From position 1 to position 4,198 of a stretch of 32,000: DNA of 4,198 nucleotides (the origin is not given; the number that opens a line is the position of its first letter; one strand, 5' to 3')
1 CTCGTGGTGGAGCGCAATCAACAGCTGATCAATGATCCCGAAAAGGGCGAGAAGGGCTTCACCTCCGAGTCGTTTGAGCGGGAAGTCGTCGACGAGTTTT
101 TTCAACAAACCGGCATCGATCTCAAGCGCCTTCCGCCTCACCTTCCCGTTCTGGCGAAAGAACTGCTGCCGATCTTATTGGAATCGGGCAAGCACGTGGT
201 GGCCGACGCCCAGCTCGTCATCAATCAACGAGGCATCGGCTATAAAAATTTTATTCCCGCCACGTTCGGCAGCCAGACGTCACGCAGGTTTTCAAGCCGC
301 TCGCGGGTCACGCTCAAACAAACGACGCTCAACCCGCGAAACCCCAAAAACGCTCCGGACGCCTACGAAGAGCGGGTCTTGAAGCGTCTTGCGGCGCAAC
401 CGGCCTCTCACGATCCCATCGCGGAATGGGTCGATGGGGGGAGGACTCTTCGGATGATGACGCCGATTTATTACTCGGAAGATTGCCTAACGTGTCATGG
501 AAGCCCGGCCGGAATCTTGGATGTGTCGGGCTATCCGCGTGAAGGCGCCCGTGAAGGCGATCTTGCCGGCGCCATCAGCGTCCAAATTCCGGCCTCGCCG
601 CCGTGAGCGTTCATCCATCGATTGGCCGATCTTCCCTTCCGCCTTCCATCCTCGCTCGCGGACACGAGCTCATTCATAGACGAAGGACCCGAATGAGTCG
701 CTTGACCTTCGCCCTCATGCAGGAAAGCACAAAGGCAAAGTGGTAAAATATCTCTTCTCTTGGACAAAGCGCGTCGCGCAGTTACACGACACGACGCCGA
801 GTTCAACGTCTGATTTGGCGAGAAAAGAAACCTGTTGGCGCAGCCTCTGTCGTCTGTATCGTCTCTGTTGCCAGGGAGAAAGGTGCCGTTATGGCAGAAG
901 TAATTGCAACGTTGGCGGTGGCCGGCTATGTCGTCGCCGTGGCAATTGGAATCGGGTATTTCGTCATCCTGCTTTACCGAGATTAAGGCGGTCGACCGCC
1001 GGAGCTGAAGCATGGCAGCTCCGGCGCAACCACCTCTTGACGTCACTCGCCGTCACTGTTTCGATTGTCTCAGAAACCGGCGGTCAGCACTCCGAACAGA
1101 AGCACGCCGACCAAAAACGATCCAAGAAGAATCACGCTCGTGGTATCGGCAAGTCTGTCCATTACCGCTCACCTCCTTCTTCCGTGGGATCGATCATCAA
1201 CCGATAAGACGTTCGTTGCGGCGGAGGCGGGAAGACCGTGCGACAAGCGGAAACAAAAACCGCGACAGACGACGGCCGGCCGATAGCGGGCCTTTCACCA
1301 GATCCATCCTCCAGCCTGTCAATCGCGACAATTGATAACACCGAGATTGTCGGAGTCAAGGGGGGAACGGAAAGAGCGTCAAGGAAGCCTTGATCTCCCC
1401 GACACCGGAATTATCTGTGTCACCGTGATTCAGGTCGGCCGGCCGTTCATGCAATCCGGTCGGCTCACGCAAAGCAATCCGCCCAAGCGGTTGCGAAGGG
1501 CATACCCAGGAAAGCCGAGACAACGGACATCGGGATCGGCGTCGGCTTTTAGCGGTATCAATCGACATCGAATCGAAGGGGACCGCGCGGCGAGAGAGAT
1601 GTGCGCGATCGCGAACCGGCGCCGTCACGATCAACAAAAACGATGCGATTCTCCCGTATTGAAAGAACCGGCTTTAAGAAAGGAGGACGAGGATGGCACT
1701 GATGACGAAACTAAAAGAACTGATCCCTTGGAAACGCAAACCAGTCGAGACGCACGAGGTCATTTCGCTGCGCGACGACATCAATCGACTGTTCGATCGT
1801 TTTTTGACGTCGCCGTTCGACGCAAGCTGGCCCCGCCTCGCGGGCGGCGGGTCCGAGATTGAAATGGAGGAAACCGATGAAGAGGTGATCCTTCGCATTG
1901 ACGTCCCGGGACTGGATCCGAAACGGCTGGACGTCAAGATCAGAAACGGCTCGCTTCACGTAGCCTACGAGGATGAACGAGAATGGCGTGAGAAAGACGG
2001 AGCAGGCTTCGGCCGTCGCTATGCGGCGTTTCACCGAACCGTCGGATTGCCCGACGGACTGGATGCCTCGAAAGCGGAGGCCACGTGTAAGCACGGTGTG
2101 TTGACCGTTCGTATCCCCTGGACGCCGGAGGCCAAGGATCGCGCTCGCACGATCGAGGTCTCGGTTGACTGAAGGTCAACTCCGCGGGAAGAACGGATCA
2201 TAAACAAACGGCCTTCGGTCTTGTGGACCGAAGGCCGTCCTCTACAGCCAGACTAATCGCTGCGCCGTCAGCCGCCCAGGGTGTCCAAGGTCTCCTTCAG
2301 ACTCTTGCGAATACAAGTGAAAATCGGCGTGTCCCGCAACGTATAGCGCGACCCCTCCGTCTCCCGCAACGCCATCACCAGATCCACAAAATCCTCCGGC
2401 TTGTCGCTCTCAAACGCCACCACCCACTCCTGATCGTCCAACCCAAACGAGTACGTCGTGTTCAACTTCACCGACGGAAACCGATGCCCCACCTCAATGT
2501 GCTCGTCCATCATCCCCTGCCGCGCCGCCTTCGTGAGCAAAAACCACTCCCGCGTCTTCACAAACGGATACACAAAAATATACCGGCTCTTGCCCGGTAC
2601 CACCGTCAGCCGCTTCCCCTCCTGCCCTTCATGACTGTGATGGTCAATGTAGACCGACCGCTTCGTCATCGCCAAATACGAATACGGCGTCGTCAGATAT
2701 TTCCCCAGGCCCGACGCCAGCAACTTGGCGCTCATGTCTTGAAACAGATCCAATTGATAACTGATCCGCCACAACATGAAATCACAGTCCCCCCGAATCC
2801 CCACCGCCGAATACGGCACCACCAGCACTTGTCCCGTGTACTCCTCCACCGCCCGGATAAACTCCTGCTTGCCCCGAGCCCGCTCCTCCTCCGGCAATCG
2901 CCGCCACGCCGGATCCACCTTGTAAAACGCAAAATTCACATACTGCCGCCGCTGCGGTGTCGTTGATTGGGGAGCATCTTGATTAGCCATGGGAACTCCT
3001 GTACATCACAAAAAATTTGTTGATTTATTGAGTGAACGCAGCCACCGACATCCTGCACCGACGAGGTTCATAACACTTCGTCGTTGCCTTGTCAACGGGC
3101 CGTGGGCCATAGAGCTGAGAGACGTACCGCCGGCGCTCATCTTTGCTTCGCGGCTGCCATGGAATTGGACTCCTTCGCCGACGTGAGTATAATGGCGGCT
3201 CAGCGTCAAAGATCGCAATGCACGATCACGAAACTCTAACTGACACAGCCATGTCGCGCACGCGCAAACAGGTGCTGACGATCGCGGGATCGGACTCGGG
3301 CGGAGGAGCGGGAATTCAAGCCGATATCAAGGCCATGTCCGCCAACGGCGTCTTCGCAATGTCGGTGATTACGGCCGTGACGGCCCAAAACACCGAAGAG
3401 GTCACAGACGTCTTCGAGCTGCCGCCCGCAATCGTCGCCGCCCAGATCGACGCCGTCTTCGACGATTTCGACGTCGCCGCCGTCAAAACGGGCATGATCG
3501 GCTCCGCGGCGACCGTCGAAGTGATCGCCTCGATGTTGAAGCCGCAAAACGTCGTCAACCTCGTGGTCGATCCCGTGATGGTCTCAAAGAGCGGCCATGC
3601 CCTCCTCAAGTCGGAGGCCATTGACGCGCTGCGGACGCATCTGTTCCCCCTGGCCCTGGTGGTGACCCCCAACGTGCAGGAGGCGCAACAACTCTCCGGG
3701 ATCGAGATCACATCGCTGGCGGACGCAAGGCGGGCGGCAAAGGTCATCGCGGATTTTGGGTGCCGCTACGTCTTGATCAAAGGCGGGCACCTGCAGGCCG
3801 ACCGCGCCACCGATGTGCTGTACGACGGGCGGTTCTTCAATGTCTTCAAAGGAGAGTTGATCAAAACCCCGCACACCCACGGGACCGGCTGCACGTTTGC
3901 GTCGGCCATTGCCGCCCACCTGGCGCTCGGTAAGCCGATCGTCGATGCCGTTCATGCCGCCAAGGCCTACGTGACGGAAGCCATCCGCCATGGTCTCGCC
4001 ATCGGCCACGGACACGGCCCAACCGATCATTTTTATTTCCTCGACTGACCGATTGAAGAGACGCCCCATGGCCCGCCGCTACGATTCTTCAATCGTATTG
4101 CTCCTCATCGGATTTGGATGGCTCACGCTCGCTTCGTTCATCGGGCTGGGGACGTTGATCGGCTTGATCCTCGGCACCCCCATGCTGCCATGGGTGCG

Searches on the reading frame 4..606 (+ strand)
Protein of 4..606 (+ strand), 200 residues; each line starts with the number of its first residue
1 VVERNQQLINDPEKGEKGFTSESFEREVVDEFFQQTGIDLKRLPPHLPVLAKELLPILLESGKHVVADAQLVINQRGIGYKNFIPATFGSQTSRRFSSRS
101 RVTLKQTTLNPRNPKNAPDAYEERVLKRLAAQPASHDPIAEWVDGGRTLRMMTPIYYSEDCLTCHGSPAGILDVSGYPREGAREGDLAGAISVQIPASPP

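Call 9: search_protein_families(library=pfam, proteins=[window:4-606:+], max_evalue=0.00001)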
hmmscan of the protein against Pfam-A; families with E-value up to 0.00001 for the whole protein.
window:4-606:+ (200 aa): 1 family
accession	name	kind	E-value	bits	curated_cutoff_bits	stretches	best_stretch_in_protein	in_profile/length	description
PF11845.13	Tll0287-like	-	3.5e-26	92.8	24.1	1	72-196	34-144/144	Tll0287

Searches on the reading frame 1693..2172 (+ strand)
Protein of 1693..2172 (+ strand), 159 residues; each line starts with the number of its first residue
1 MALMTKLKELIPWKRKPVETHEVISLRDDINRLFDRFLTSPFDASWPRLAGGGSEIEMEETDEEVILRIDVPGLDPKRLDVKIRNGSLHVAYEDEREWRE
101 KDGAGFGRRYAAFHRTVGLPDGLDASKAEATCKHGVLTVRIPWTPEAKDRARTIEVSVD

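Call 9: search_protein_families(library=pfam, proteins=[window:1693-2172:+], max_evalue=0.00001)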
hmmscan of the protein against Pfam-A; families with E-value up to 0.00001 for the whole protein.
window:1693-2172:+ (159 aa): 1 family
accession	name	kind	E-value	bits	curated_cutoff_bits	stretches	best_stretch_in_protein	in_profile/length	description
PF00011.27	HSP20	-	2.3e-17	63.4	20.8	1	58-157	2-102/102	Hsp20/alpha crystallin family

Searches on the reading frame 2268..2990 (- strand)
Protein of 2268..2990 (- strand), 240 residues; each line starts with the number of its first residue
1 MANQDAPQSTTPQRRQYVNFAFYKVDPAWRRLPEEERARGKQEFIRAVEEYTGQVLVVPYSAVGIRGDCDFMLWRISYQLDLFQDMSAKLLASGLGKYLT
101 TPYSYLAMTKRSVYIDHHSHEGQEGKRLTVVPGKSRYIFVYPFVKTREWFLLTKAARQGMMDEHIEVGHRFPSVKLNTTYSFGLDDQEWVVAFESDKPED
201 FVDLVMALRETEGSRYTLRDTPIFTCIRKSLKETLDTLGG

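Call 9: search_protein_families(library=pfam, proteins=[window:2268-2990:-], max_evalue=0.00001)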
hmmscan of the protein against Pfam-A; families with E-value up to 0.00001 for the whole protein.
window:2268-2990:- (240 aa): 1 family
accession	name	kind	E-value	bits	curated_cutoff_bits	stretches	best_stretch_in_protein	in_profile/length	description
PF06778.18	Chlor_dismutase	-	2e-59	200.9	25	1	37-228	1-188/189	Chlorite dismutase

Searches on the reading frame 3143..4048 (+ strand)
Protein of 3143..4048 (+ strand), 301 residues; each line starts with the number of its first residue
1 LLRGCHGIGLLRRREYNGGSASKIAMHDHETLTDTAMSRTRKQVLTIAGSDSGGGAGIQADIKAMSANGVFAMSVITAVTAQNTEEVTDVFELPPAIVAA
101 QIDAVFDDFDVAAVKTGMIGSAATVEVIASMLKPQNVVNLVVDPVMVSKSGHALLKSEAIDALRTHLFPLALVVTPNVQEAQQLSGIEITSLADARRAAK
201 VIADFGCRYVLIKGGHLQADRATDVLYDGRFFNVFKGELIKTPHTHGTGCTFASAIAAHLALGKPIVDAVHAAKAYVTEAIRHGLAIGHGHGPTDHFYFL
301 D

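Call 9: search_protein_families(library=pfam, proteins=[window:3143-4048:+], max_evalue=0.00001)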
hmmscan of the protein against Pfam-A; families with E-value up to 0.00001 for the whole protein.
window:3143-4048:+ (301 aa): 2 families
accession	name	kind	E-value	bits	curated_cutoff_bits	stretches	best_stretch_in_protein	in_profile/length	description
PF08543.17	Phos_pyr_kin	-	2.6e-100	335.3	27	1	51-295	1-246/246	Phosphomethylpyrimidine kinase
PF00294.29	PfkB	-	6.4e-08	32.7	25.8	1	124-281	147-290/302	pfkB family carbohydrate kinase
